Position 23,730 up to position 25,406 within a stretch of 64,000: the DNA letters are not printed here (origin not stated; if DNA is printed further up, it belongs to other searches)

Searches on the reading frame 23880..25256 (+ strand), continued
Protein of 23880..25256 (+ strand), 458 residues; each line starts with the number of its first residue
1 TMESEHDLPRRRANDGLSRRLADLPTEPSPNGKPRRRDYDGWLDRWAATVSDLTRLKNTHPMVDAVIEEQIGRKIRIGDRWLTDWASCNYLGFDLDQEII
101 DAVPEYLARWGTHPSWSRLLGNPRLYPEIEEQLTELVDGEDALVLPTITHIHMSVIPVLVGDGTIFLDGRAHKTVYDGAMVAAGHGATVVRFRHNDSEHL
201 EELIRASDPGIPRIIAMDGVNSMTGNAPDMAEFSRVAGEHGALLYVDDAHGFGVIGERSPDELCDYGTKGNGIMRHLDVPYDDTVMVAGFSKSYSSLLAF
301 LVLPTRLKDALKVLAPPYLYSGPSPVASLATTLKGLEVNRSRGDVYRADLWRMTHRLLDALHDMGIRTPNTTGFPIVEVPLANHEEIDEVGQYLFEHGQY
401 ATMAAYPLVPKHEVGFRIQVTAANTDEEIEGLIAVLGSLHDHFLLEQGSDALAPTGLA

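Call 73: search_protein_families(library=ncbifam, proteins=[P0285, P0288, P0276, P0279, P0281, P0283, P0290, P0292, P0273], max_evalue=1e-20)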
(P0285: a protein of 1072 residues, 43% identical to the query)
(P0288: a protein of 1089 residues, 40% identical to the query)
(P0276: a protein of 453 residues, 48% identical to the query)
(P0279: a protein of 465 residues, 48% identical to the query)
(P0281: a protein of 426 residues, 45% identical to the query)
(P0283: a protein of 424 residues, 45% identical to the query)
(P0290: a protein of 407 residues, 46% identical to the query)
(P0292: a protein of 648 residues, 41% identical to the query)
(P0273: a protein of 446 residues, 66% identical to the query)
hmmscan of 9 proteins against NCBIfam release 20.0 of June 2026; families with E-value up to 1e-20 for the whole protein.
P0285 (1072 aa): 23 families
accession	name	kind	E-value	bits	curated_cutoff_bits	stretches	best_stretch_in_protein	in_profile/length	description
NF005850.0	PRK07768.1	subfamily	9.2e-66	222.2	572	1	26-530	29-537/545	long-chain-fatty-acid--CoA ligase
NF006624.1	PRK09192.1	subfamily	1.3e-65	221.9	600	1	16-531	34-555/567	fatty acyl-AMP ligase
TIGR00858.1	bioF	equivalog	9.6e-62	208.8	426.45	1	675-1042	9-364/365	8-amino-7-oxononanoate synthase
NF004282.0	PRK05691.1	subfamily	6.6e-61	204.9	4090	1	22-642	36-652/4334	non-ribosomal peptide synthase/polyketide synthase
NF004509.1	PRK05850.1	subfamily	4e-58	197.1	775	1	38-526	49-558/578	fatty-acid--AMP ligase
NF047599.1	SerpalmtaseBetaP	equivalog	6.1e-49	166.7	500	1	684-1046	40-390/394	serine palmitoyltransferase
NF047600.1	SerpalmtaseCFB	equivalog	1e-48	166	640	1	679-1046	35-389/395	serine palmitoyltransferase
NF005697.0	PRK07505.1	subfamily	5.2e-48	163.7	342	1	673-1045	34-398/405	hypothetical protein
TIGR01825.1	gly_Cac_T_rel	subfamily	7.1e-48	163.2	535.4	1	673-1046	19-379/385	BioF/Kbl family PLP-dependent acyltransferase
NF009124.0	PRK12476.1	subfamily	8.6e-48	162.9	922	1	144-402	185-446/612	fatty acyl-AMP ligase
NF005394.0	PRK06939.1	equivalog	1.2e-46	159.2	460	1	682-1046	36-391/397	glycine C-acetyltransferase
NF004510.0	PRK05851.1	equivalog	2.5e-46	157.9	621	1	18-529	23-513/525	long-chain-fatty acid--ACP ligase MbtM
NF040633.1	FadD32_Coryne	exception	8e-45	153.2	875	1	148-526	197-602/614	FadD32-like long-chain-fatty-acid--AMP ligase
NF038339.3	FAAL_FadD32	equivalog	5.7e-44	150.2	975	1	33-403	59-431/625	long-chain-fatty-acid--AMP ligase FadD32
NF038337.1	FAAL_FadD21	exception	1.5e-43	149.2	1100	1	147-527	158-560/579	fatty-acid--AMP ligase FAAL21/FadD21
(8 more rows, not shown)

P0288 (1089 aa): 24 families
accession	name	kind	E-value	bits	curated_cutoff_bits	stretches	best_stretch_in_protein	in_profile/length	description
NF006624.1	PRK09192.1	subfamily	1e-71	242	600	1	28-571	28-565/567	fatty acyl-AMP ligase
NF005850.0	PRK07768.1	subfamily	1.5e-71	241.2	572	1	46-566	31-543/545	long-chain-fatty-acid--CoA ligase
NF004509.1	PRK05850.1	subfamily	9.6e-70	235.5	775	1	44-559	37-561/578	fatty-acid--AMP ligase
NF004282.0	PRK05691.1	subfamily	8.9e-67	224.4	4090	1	18-701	14-685/4334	non-ribosomal peptide synthase/polyketide synthase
TIGR00858.1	bioF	equivalog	1.2e-58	198.7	426.45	1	704-1072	9-364/365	8-amino-7-oxononanoate synthase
NF004510.0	PRK05851.1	equivalog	1.9e-53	181.4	621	1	53-566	40-520/525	long-chain-fatty acid--ACP ligase MbtM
NF038338.1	FAAL_FadD28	exception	3.9e-53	180.7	1100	1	45-560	39-564/580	fatty-acid--AMP ligase FAAL28/FadD28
NF038337.1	FAAL_FadD21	exception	8.5e-53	179.7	1100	1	44-558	38-561/579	fatty-acid--AMP ligase FAAL21/FadD21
NF009124.0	PRK12476.1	subfamily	2.8e-49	167.8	922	1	169-431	191-445/612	fatty acyl-AMP ligase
NF047600.1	SerpalmtaseCFB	equivalog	4e-48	164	640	1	708-1079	35-392/395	serine palmitoyltransferase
NF038339.3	FAAL_FadD32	equivalog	3.8e-46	157.5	975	1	168-432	174-430/625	long-chain-fatty-acid--AMP ligase FadD32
NF047599.1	SerpalmtaseBetaP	equivalog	4.1e-46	157.4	500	1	712-1078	39-392/394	serine palmitoyltransferase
NF005697.0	PRK07505.1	subfamily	5.2e-45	153.8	342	1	701-1078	32-401/405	hypothetical protein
NF040633.1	FadD32_Coryne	exception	5.4e-44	150.5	875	1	165-555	195-601/614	FadD32-like long-chain-fatty-acid--AMP ligase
TIGR01825.1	gly_Cac_T_rel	subfamily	1.3e-39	136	535.4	1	702-1077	19-380/385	BioF/Kbl family PLP-dependent acyltransferase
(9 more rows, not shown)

P0276 (453 aa): 11 families
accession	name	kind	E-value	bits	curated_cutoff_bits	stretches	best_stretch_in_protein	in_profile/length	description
TIGR00858.1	bioF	equivalog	5e-56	190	426.45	1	60-426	10-364/365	8-amino-7-oxononanoate synthase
TIGR01825.1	gly_Cac_T_rel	subfamily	4e-52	177.2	535.4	1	56-434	18-383/385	BioF/Kbl family PLP-dependent acyltransferase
NF047599.1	SerpalmtaseBetaP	equivalog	4.8e-50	170.4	500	1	48-432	20-392/394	serine palmitoyltransferase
NF005394.0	PRK06939.1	equivalog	2e-44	151.9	460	1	56-433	26-394/397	glycine C-acetyltransferase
NF047600.1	SerpalmtaseCFB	equivalog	6.3e-43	146.9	640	1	58-433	30-392/395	serine palmitoyltransferase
NF005697.0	PRK07505.1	subfamily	8.3e-43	146.5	342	1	30-432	6-401/405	hypothetical protein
TIGR01822.1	2am3keto_CoA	equivalog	3.6e-37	128.2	493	1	55-431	21-388/393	glycine C-acetyltransferase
NF047603.1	SerpalmtaseAlphaP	equivalog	4.1e-36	124.5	670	1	77-428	51-391/399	serine palmitoyltransferase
TIGR01821.1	5aminolev_synth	equivalog_domain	4.5e-33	114.7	338.55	1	69-433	43-397/402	5-aminolevulinate synthase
NF005526.0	PRK07179.1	equivalog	1.3e-29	103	428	1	76-437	59-403/407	alpha-hydroxyketone-type quorum-sensing autoinducer synthase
NF004608.1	PRK05937.1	equivalog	4.9e-23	81.5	399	1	95-433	34-349/366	8-amino-7-oxononanoate synthase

P0279 (465 aa): 5 families
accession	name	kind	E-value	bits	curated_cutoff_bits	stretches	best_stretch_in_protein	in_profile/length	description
TIGR00858.1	bioF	equivalog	9.5e-31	106.8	426.45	1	50-412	8-364/365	8-amino-7-oxononanoate synthase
NF047599.1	SerpalmtaseBetaP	equivalog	1.7e-27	96.1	500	1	58-416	38-390/394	serine palmitoyltransferase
TIGR01825.1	gly_Cac_T_rel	subfamily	5.6e-23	81.2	535.4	1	51-383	21-340/385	BioF/Kbl family PLP-dependent acyltransferase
NF047600.1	SerpalmtaseCFB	equivalog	3.3e-22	78.7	640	1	57-414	37-387/395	serine palmitoyltransferase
NF005394.0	PRK06939.1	equivalog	1.1e-21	77.1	460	1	57-416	35-391/397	glycine C-acetyltransferase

P0281 (426 aa): 11 families
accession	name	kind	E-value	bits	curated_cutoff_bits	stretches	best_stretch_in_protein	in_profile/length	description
TIGR00858.1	bioF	equivalog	3.2e-62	210.4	426.45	1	36-402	11-364/365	8-amino-7-oxononanoate synthase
TIGR01825.1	gly_Cac_T_rel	subfamily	1.5e-53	181.9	535.4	1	38-407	25-380/385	BioF/Kbl family PLP-dependent acyltransferase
NF005697.0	PRK07505.1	subfamily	2.7e-51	174.5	342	1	30-407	33-400/405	hypothetical protein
NF047600.1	SerpalmtaseCFB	equivalog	6.5e-50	169.9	640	1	39-409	36-392/395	serine palmitoyltransferase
NF005394.0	PRK06939.1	equivalog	5.2e-46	157.1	460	1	38-409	33-394/397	glycine C-acetyltransferase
NF047599.1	SerpalmtaseBetaP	equivalog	2.7e-44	151.5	500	1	43-408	40-392/394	serine palmitoyltransferase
TIGR01822.1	2am3keto_CoA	equivalog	7.7e-35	120.5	493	1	46-408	38-389/393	glycine C-acetyltransferase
TIGR01821.1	5aminolev_synth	equivalog_domain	3.5e-34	118.3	338.55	1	41-410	40-398/402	5-aminolevulinate synthase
NF047603.1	SerpalmtaseAlphaP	equivalog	3.8e-32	111.4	670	1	52-404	51-391/399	serine palmitoyltransferase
NF005526.0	PRK07179.1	equivalog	9.2e-27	93.6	428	1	94-412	103-402/407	alpha-hydroxyketone-type quorum-sensing autoinducer synthase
NF004608.1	PRK05937.1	equivalog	1.1e-22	80.4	399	1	48-407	4-347/366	8-amino-7-oxononanoate synthase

P0283 (424 aa): 10 families
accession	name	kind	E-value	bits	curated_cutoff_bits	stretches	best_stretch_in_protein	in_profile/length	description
TIGR00858.1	bioF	equivalog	8.7e-58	195.8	426.45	1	39-410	10-364/365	8-amino-7-oxononanoate synthase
TIGR01825.1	gly_Cac_T_rel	subfamily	1.2e-47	162.4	535.4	1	33-414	19-379/385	BioF/Kbl family PLP-dependent acyltransferase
NF005394.0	PRK06939.1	equivalog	5.1e-44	150.6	460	1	17-415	10-392/397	glycine C-acetyltransferase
NF047599.1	SerpalmtaseBetaP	equivalog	8.7e-44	149.8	500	1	57-414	48-390/394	serine palmitoyltransferase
NF047600.1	SerpalmtaseCFB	equivalog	3.3e-42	144.5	640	1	52-417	43-392/395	serine palmitoyltransferase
TIGR01822.1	2am3keto_CoA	equivalog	1.1e-36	126.7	493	1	31-412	21-385/393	glycine C-acetyltransferase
NF047603.1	SerpalmtaseAlphaP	equivalog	7.2e-35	120.4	670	1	58-413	51-392/399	serine palmitoyltransferase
TIGR01821.1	5aminolev_synth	equivalog_domain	1e-33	116.8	338.55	1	46-417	39-397/402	5-aminolevulinate synthase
NF005697.0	PRK07505.1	subfamily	6e-32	110.8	342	1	44-413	41-398/405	hypothetical protein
NF005526.0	PRK07179.1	equivalog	9.8e-25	86.9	428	1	99-414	102-396/407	alpha-hydroxyketone-type quorum-sensing autoinducer synthase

P0290 (407 aa): 7 families
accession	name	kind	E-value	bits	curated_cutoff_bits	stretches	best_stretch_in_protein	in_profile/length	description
TIGR00858.1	bioF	equivalog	1.6e-40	138.9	426.45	1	18-392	10-364/365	8-amino-7-oxononanoate synthase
TIGR01825.1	gly_Cac_T_rel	subfamily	2.3e-36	125.3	535.4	1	15-396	19-379/385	BioF/Kbl family PLP-dependent acyltransferase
NF047599.1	SerpalmtaseBetaP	equivalog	2.1e-34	118.9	500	1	28-396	42-390/394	serine palmitoyltransferase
NF005394.0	PRK06939.1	equivalog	7.6e-31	107.2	460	1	16-392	28-387/397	glycine C-acetyltransferase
NF047600.1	SerpalmtaseCFB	equivalog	1.1e-26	93.4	640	1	23-393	37-386/395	serine palmitoyltransferase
TIGR01822.1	2am3keto_CoA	equivalog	7.8e-24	84.3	493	1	23-389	31-380/393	glycine C-acetyltransferase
NF005697.0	PRK07505.1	subfamily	1.2e-22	80.2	342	1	29-396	48-399/405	hypothetical protein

P0292 (648 aa): 10 families
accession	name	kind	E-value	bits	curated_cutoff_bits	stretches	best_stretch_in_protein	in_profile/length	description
TIGR00858.1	bioF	equivalog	1.4e-69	234.6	426.45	1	260-632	7-364/365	8-amino-7-oxononanoate synthase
NF047600.1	SerpalmtaseCFB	equivalog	5.2e-63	213.1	640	1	261-639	30-392/395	serine palmitoyltransferase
NF047599.1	SerpalmtaseBetaP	equivalog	9e-55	185.9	500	1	278-638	47-392/394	serine palmitoyltransferase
TIGR01825.1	gly_Cac_T_rel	subfamily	1.3e-54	185.3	535.4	1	260-639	19-382/385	BioF/Kbl family PLP-dependent acyltransferase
NF005394.0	PRK06939.1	equivalog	5.4e-53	180.1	460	1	258-640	25-395/397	glycine C-acetyltransferase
NF005697.0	PRK07505.1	subfamily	1.1e-49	169.2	342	1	262-637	35-400/405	hypothetical protein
TIGR01821.1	5aminolev_synth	equivalog_domain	1.3e-48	165.9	338.55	1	280-640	51-398/402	5-aminolevulinate synthase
NF047603.1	SerpalmtaseAlphaP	equivalog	1.8e-44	152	670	1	279-638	50-395/399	serine palmitoyltransferase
TIGR01822.1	2am3keto_CoA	equivalog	3.5e-44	151.3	493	1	257-639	21-390/393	glycine C-acetyltransferase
NF005526.0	PRK07179.1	equivalog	2.6e-30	105.3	428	1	279-640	59-400/407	alpha-hydroxyketone-type quorum-sensing autoinducer synthase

P0273 (446 aa): 10 families
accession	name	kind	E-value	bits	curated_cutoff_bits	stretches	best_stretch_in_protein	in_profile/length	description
TIGR00858.1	bioF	equivalog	4.7e-58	196.7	426.45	1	65-432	9-364/365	8-amino-7-oxononanoate synthase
NF047599.1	SerpalmtaseBetaP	equivalog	6.9e-52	176.4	500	1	82-438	48-392/394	serine palmitoyltransferase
TIGR01825.1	gly_Cac_T_rel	subfamily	1.4e-45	155.6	535.4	1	60-439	16-382/385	BioF/Kbl family PLP-dependent acyltransferase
NF005394.0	PRK06939.1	equivalog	8.7e-42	143.2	460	1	60-437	24-392/397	glycine C-acetyltransferase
NF005697.0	PRK07505.1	subfamily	7.8e-41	140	342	1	77-439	48-402/405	hypothetical protein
NF047600.1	SerpalmtaseCFB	equivalog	1.7e-40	138.9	640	1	71-437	37-390/395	serine palmitoyltransferase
NF047603.1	SerpalmtaseAlphaP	equivalog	1e-39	136.3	670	1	83-432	51-389/399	serine palmitoyltransferase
TIGR01821.1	5aminolev_synth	equivalog_domain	4.1e-37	128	338.55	1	82-441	50-399/402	5-aminolevulinate synthase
TIGR01822.1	2am3keto_CoA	equivalog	6e-36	124.2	493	1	56-434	16-385/393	glycine C-acetyltransferase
NF005526.0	PRK07179.1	equivalog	5.9e-27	94.3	428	1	82-441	59-401/407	alpha-hydroxyketone-type quorum-sensing autoinducer synthase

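Call 76: find_encoding_contigs(protein=P0274, flank=6000, max_places=4)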
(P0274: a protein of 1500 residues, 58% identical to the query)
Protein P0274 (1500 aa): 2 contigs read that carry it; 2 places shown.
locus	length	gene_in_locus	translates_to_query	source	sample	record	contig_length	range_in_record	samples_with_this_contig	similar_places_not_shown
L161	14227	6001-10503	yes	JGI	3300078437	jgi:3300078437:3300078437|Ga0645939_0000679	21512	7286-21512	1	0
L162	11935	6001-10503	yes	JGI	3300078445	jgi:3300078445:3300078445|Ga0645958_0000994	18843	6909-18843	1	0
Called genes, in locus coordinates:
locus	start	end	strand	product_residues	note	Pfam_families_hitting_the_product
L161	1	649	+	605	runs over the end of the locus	PF13641:Glyco_tranf_2_3, PF13506:Glyco_transf_21, PF13632:Glyco_trans_2_3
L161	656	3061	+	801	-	PF01073:3Beta_HSD, PF01370:Epimerase, PF02719:Polysacc_synt_2, PF04321:RmlD_sub_bind, PF16363:GDP_Man_Dehyd, PF03721:UDPG_MGDP_dh_N, PF00984:UDPG_MGDP_dh, PF03720:UDPG_MGDP_dh_C, +4 more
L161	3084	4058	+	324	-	PF01073:3Beta_HSD, PF01370:Epimerase, PF04321:RmlD_sub_bind, PF07993:NAD_binding_4 (faint), PF16363:GDP_Man_Dehyd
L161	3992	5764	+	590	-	PF13229:Beta_helix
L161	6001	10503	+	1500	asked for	PF00989:PAS (weak), PF08448:PAS_4, PF13426:PAS_9, PF00990:GGDEF, PF00563:EAL, PF00155:Aminotran_1_2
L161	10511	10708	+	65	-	-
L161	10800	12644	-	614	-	PF19291:TREH_N, PF00723:Glyco_hydro_15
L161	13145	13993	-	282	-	PF07690:MFS_1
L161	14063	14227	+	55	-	?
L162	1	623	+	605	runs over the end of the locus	PF13641:Glyco_tranf_2_3, PF13506:Glyco_transf_21, PF13632:Glyco_trans_2_3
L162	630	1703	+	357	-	PF00106:adh_short (weak), PF01073:3Beta_HSD, PF01370:Epimerase, PF02719:Polysacc_synt_2, PF04321:RmlD_sub_bind, PF08659:KR (weak), PF16363:GDP_Man_Dehyd, PF13460:NAD_binding_10 (weak), +1 more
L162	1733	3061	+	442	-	PF03721:UDPG_MGDP_dh_N, PF00984:UDPG_MGDP_dh, PF03720:UDPG_MGDP_dh_C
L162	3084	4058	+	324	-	PF01073:3Beta_HSD, PF01370:Epimerase, PF04321:RmlD_sub_bind, PF07993:NAD_binding_4 (faint), PF16363:GDP_Man_Dehyd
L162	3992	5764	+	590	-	PF13229:Beta_helix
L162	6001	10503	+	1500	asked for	PF00989:PAS (weak), PF08448:PAS_4, PF13426:PAS_9, PF00990:GGDEF, PF00563:EAL, PF00155:Aminotran_1_2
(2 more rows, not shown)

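Call 77: search_protein_families(library=pfam, proteins=[P0397, P0420, P0353, P0357, P0411, P0338, P0339, P0350, P0328, P0331], max_evalue=0.00001)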
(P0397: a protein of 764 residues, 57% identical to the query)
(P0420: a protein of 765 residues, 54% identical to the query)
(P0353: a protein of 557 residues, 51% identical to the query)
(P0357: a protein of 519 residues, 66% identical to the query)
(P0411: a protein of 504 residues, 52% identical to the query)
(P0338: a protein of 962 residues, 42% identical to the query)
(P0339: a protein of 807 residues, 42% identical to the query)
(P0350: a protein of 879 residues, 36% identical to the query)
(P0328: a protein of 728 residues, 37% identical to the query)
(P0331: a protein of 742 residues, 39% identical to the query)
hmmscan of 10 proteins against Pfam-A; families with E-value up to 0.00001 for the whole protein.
P0397 (764 aa): 1 family
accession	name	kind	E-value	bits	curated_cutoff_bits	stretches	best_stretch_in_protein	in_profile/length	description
PF00155.27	Aminotran_1_2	-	6.3e-11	42.5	19.7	1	562-711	152-295/361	Aminotransferase class I and II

P0420 (765 aa): 1 family
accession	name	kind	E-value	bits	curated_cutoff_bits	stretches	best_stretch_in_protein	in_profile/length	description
PF00155.27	Aminotran_1_2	-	2.3e-09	37.4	19.7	1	59-217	202-356/361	Aminotransferase class I and II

P0353 (557 aa): 4 families
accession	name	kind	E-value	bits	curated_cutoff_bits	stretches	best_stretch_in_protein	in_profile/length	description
PF00155.27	Aminotran_1_2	-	1.1e-19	71.3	19.7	1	316-541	146-361/361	Aminotransferase class I and II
PF09084.16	NMT1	-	8.2e-15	55.7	20.5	1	47-249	5-212/216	NMT1/THI5 like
PF13379.11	NMT1_2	-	2.2e-09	37.9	24.7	1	32-257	4-251/252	NMT1-like family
PF12974.12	Phosphonate-bd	-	2.3e-07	30.9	27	1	62-196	28-170/242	ABC transporter, phosphonate, periplasmic substrate-binding protein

P0357 (519 aa): 1 family
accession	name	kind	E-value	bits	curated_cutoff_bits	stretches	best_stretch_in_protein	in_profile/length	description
PF00155.27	Aminotran_1_2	-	3.3e-09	36.9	19.7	1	12-186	6-197/361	Aminotransferase class I and II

P0411 (504 aa): 0 families

P0338 (962 aa): 6 families
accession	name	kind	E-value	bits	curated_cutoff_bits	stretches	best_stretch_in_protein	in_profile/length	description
PF08659.16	KR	-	1.4e-67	227.5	22.6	1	122-296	1-179/180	KR domain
PF00155.27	Aminotran_1_2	-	2.1e-22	80.3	19.7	1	524-852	4-338/361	Aminotransferase class I and II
PF13602.12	ADH_zinc_N_2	-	1.1e-16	62.3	27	1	2-109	28-134/134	Zinc-binding dehydrogenase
PF00106.31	adh_short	-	1.3e-13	51.4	26.6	1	125-279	4-162/195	short chain dehydrogenase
PF13561.12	adh_short_C2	-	2.9e-08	34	27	1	132-278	7-155/236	Enoyl-(Acyl carrier protein) reductase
PF00550.31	PP-binding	-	2.5e-07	31.3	20.8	1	399-466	2-67/67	Phosphopantetheine attachment site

P0339 (807 aa): 3 families
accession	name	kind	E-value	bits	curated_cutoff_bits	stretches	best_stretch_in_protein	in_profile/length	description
PF00698.26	Acyl_transf_1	-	4.9e-42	145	32.7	1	14-270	56-317/319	Acyl transferase domain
PF00155.27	Aminotran_1_2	-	9e-21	74.9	19.7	1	498-792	5-307/361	Aminotransferase class I and II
PF00550.31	PP-binding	-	1.7e-09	38.3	20.8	1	359-421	3-64/67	Phosphopantetheine attachment site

P0350 (879 aa): 3 families
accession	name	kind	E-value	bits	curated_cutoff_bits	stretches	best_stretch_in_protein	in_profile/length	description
PF00698.26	Acyl_transf_1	-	1.3e-51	176.4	32.7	1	8-321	2-313/319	Acyl transferase domain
PF00155.27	Aminotran_1_2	-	6.6e-26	91.8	19.7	1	510-865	3-360/361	Aminotransferase class I and II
PF00550.31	PP-binding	-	2.7e-11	44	20.8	1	377-440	3-65/67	Phosphopantetheine attachment site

P0328 (728 aa): 2 families
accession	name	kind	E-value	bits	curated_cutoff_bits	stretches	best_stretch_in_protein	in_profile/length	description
PF00155.27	Aminotran_1_2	-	2.2e-25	90.1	19.7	1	394-703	44-361/361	Aminotransferase class I and II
PF00550.31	PP-binding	-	6.7e-08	33.1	20.8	1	262-303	26-67/67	Phosphopantetheine attachment site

P0331 (742 aa): 4 families
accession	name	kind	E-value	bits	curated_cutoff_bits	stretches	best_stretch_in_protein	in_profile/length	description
PF08659.16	KR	-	1.5e-48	165.5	22.6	1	3-139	43-180/180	KR domain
PF00155.27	Aminotran_1_2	-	6.7e-27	95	19.7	1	364-719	4-361/361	Aminotransferase class I and II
PF00550.31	PP-binding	-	4.8e-12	46.4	20.8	1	239-301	3-64/67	Phosphopantetheine attachment site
PF00106.31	adh_short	-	2.3e-06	27.7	26.6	1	3-122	39-163/195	short chain dehydrogenase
